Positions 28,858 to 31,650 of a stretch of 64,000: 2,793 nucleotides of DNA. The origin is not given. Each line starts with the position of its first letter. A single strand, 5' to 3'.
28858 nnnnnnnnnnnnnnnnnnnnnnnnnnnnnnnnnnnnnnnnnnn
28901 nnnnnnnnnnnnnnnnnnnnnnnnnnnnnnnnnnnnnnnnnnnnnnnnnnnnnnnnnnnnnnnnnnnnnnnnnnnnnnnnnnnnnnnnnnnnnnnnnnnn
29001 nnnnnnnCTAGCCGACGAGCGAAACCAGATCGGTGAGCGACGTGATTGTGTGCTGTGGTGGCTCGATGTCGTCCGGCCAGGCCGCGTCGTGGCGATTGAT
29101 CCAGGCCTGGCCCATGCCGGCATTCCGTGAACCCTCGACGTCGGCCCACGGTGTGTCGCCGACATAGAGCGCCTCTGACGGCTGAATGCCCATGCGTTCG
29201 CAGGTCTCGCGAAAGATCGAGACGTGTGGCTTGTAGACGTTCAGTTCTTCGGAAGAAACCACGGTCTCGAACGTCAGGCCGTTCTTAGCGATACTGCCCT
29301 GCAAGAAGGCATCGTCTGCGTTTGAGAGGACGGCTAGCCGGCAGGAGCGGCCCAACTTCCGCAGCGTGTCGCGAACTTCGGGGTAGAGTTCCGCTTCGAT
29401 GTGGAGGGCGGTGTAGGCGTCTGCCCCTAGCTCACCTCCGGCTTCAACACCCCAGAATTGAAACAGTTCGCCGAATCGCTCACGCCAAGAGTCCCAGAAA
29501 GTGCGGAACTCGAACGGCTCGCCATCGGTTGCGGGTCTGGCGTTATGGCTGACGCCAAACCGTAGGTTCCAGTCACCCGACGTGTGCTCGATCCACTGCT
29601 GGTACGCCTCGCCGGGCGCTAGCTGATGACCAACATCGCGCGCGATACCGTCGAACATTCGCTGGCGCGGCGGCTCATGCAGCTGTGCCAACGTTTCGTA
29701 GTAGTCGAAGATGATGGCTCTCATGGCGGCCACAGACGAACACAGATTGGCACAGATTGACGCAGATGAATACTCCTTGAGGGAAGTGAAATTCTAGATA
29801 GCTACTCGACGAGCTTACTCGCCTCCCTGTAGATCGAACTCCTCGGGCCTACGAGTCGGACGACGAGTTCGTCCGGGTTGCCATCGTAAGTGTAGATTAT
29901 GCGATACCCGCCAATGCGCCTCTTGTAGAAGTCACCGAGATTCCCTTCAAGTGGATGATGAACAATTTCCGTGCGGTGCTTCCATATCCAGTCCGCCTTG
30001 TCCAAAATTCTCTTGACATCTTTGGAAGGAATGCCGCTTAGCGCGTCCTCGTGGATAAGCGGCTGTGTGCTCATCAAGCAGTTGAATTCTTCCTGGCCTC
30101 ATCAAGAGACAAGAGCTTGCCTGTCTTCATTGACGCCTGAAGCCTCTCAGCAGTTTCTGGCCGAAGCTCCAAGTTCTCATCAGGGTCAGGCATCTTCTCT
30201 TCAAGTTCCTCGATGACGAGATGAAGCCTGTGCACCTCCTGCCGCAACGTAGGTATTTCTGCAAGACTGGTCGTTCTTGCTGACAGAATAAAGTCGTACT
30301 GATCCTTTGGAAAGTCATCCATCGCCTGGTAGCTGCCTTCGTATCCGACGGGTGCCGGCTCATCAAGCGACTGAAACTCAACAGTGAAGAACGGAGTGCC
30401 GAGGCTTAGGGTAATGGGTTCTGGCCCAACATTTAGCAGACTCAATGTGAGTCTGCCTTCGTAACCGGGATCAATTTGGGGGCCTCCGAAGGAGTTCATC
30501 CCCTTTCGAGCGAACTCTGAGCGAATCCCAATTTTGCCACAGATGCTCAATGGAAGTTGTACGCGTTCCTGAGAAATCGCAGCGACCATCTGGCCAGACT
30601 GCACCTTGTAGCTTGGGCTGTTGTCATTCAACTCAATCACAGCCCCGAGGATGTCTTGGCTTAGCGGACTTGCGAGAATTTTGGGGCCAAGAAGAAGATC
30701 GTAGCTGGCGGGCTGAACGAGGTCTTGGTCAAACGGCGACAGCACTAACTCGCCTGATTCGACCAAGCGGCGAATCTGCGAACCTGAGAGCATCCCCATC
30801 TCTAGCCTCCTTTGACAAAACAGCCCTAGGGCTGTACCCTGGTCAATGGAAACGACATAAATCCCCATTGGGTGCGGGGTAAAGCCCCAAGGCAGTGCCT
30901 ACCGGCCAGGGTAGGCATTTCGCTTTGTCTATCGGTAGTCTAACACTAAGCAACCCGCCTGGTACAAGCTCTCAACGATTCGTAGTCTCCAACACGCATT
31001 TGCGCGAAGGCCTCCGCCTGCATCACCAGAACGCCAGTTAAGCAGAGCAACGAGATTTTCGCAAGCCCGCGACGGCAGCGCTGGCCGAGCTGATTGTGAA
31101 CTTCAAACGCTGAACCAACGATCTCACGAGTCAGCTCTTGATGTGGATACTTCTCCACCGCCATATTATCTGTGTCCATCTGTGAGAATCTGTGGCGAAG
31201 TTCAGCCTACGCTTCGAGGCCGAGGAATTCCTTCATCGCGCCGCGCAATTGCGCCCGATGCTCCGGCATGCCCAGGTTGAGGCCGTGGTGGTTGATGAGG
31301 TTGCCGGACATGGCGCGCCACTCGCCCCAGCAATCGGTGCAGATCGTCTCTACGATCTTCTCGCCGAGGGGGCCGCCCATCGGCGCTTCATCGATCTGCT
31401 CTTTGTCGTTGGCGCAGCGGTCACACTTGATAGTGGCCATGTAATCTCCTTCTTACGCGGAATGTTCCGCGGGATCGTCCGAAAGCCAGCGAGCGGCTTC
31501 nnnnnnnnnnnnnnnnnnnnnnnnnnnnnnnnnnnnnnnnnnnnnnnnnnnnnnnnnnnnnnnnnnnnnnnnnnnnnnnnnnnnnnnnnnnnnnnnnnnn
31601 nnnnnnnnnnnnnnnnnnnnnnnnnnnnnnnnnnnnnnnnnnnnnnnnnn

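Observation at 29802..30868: dCTP-deaminase-fold protein occupies the antitoxin slot of a RelE/ParE toxin-antitoxin-like pair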

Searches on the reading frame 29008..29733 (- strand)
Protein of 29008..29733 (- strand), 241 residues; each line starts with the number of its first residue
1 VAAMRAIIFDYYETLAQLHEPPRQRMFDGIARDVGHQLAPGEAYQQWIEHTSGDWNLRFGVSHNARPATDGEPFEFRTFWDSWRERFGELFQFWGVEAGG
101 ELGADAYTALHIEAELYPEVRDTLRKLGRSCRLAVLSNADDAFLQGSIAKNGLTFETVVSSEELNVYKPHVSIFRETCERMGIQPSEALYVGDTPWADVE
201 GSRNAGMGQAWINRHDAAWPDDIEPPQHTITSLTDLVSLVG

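Call 3: search_protein_families(library=pfam, proteins=[window:29008-29733:-], max_evalue=1)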
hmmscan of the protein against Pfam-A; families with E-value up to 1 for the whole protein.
window:29008-29733:- (241 aa): 3 families
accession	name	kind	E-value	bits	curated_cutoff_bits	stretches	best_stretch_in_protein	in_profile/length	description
PF00702.32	Hydrolase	-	2.4e-21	77.5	26.4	1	4-206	1-191/191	haloacid dehalogenase-like hydrolase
PF13419.12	HAD_2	-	3.5e-17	63.5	23.8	1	111-211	74-177/178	Haloacid dehalogenase-like hydrolase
PF13242.12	Hydrolase_like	-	1.3e-08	35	22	1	168-236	4-75/75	HAD-hyrolase-like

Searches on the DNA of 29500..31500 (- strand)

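Call 58: search_rna_families(source=window, start=29500, end=31500, threshold=evalue, max_evalue=1)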
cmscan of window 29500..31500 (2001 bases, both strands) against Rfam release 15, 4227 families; matches with E-value up to 1: 0.
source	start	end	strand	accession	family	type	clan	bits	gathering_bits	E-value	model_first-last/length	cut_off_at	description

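Call 61: build_rna_model(alignment_id=A7)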
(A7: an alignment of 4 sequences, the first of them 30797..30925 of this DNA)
Model R1 built from alignment A7 (4 sequences, 160 columns); structure: RNAalifold consensus.
model positions 131; base pairs 22; branch points 1; effective number of sequences 2.07; information 0.589 bits per position. Calibrated on 0.2 Mb of random sequence (short: E-values are rough).
structure used (alignment columns):
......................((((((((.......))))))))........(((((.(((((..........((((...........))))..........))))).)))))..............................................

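Call 63: search_with_rna_model(model_id=R1, sources=[window, L001, L003, L007, L008, L009, L010, L011, L012, L013, L014, L017, L018, L049, L050, L053, L054, L055, L056, L057, L058, L059, L060, L061, L062, L063, L064, L065, L066, L067, L068, L069, L070, L071, L072, L073, L074, L075, L076, L077, L078, L079, L080, L081, L082, L083, L084, L085, L086, L087, L088, L089, L090, L091, L092, L093, L094, L095, L096, L097, L098, L099, L100, L101, L102, L103, L104, L105, L106, L107, L108, L109, L110, L111, L112, L113, L114, L115, L116, L117, L118, L119, L120, L121, L122, L123, L124, L125, L126, L127, L128, L129, L130, L131, L132, L133, L134, L135, L136], max_evalue=1)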
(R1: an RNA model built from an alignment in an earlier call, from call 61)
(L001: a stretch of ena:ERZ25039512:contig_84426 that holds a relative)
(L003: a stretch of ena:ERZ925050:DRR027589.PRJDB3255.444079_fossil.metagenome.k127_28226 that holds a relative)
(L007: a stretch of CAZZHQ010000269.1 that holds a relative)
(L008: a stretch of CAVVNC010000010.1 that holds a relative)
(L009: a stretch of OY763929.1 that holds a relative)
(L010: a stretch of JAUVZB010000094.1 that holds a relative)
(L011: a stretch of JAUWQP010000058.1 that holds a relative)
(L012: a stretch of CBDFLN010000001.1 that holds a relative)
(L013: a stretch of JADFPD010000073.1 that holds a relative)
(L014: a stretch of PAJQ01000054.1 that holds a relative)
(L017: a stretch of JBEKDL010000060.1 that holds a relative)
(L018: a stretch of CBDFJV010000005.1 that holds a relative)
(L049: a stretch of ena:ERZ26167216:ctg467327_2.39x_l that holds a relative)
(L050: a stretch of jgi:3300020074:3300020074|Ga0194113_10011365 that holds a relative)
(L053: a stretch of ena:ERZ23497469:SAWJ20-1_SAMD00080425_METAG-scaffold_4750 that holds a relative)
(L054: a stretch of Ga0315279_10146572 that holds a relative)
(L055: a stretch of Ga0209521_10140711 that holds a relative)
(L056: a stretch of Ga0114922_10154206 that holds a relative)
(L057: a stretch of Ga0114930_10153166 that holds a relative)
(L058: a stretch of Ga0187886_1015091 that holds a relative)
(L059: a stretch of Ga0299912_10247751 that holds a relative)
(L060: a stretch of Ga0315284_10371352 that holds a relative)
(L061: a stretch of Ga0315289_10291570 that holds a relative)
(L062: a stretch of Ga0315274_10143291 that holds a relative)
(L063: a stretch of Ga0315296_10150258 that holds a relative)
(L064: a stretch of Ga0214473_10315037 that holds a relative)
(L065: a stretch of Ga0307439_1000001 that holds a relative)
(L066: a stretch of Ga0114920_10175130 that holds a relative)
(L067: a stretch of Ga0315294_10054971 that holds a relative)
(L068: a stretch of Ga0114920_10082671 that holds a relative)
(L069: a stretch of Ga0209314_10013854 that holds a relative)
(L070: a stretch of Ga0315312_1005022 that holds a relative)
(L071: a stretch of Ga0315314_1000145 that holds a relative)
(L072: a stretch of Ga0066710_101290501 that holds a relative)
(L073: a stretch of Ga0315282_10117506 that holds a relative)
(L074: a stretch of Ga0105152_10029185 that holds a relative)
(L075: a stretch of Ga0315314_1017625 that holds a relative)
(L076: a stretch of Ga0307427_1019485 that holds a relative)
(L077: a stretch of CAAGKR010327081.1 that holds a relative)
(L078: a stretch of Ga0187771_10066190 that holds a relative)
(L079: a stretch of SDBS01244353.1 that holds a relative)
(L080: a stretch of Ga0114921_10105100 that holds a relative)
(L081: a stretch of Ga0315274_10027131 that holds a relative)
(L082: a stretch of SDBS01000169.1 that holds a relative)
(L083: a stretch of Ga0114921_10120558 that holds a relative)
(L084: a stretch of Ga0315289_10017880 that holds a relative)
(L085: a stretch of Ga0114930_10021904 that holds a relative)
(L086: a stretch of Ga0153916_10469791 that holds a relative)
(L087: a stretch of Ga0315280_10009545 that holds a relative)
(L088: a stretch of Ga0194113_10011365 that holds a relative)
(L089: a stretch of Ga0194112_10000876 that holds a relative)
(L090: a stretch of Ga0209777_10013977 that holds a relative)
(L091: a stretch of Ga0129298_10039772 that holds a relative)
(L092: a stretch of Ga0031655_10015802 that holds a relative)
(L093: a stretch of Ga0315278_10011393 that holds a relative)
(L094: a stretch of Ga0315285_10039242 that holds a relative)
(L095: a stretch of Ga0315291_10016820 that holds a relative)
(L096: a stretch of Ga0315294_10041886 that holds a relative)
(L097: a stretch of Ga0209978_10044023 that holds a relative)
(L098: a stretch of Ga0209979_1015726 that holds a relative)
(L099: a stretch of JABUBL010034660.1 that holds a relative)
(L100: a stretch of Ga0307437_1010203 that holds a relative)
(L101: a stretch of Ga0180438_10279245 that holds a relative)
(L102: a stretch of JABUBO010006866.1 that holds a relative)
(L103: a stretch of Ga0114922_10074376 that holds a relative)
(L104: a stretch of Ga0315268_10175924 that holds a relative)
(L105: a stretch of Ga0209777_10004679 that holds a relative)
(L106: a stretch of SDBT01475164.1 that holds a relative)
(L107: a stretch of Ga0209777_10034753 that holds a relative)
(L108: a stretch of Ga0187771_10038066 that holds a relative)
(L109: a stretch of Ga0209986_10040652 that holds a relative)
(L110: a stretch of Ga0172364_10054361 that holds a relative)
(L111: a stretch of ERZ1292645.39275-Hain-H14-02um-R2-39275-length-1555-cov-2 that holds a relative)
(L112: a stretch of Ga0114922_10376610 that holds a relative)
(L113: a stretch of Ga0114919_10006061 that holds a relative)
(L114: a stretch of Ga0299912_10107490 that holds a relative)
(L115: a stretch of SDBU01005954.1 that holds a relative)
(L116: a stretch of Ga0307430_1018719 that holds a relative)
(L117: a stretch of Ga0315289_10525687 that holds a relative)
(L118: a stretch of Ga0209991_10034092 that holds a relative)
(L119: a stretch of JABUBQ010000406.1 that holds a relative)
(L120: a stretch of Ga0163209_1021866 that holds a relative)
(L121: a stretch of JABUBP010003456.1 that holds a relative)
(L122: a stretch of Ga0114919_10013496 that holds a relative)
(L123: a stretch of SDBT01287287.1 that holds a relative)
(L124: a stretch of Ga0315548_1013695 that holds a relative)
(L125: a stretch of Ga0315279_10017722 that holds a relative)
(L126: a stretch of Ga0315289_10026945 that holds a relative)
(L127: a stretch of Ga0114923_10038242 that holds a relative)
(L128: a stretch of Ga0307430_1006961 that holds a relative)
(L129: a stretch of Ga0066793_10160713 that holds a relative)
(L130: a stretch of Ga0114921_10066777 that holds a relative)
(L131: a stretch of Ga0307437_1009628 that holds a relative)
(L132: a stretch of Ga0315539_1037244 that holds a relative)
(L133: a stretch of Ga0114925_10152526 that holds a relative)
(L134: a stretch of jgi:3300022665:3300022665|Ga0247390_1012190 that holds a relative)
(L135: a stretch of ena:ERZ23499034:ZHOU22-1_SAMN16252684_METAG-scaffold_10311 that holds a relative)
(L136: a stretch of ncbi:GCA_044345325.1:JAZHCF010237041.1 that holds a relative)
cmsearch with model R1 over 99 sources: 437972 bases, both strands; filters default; matches with E-value up to 1: 21.
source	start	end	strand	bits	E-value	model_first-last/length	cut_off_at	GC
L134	2624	2757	+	131.9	7.7e-40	1-131/131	no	0.61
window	30797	30925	-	126.8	3.5e-38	1-131/131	no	0.55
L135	1410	1534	+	99.3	2.8e-29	1-131/131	no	0.53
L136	1060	1185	+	82.6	7.4e-24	1-131/131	no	0.58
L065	2369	2484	+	29.6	1.1e-06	1-131/131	no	0.55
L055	297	413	+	23.9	8e-05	1-131/131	no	0.54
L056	559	674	+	20.1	0.0014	1-131/131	no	0.56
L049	2135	2245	+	19.9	0.0015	1-131/131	no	0.46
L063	239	354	+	19.7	0.0019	1-131/131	no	0.57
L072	40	163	+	17.2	0.011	1-131/131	no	0.58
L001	3881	4003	+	16.8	0.016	1-131/131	no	0.54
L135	1422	1444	-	16.3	0.023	9-31/131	no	0.65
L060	285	398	+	15.7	0.036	1-131/131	no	0.53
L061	330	443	+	15.7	0.036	1-131/131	no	0.53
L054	653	767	+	15.7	0.036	1-131/131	no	0.53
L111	263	383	+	14.3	0.1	1-131/131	no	0.52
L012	3864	3989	+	14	0.13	1-131/131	no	0.47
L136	1068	1090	-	13.6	0.17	9-31/131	no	0.7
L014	3014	3129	-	13.6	0.17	1-131/131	no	0.62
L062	1102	1219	+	12.7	0.34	1-131/131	no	0.55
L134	2633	2653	-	11.7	0.71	10-30/131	no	0.76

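Call 64: search_with_rna_model(model_id=R1, sources=[window, L001, L012, L049, L054, L055, L056, L060, L061, L062, L063, L065, L072, L111, L134, L135, L136], max_evalue=0.01, make_alignment=true)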
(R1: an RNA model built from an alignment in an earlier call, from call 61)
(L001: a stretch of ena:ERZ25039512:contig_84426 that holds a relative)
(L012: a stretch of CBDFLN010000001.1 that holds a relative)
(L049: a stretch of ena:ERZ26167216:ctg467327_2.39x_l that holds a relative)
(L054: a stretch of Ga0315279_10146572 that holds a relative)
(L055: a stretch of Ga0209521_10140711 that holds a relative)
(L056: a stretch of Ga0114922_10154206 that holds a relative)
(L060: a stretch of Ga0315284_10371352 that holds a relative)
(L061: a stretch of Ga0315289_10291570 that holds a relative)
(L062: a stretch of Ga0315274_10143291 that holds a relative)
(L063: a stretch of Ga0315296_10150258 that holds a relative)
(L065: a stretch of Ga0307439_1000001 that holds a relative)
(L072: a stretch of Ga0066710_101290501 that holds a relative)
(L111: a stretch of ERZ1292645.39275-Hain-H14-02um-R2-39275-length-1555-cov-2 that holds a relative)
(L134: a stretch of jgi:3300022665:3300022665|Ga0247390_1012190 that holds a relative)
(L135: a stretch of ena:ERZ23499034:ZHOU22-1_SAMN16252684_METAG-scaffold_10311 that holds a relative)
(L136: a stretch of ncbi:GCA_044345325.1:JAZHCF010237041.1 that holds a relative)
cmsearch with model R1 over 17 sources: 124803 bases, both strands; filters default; matches with E-value up to 0.01: 12.
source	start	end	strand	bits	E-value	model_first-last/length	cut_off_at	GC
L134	2624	2757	+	131.9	2.2e-40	1-131/131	no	0.61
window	30797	30925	-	126.8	9.9e-39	1-131/131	no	0.55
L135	1410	1534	+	99.3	8e-30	1-131/131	no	0.53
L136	1060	1185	+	82.6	2.1e-24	1-131/131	no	0.58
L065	2369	2484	+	29.6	3.2e-07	1-131/131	no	0.55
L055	297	413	+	23.9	2.3e-05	1-131/131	no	0.54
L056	559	674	+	20.1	0.0004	1-131/131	no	0.56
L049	2135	2245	+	19.9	0.00044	1-131/131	no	0.46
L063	239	354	+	19.7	0.00054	1-131/131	no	0.57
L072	40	163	+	17.2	0.0033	1-131/131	no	0.58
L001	3881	4003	+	16.8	0.0046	1-131/131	no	0.54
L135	1422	1444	-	16.3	0.0066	9-31/131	no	0.65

Alignment A8: 12 matches aligned to the model, 177 columns, each read 5' to 3' on its own strand. Consensus structure (alignment columns), stored with it:
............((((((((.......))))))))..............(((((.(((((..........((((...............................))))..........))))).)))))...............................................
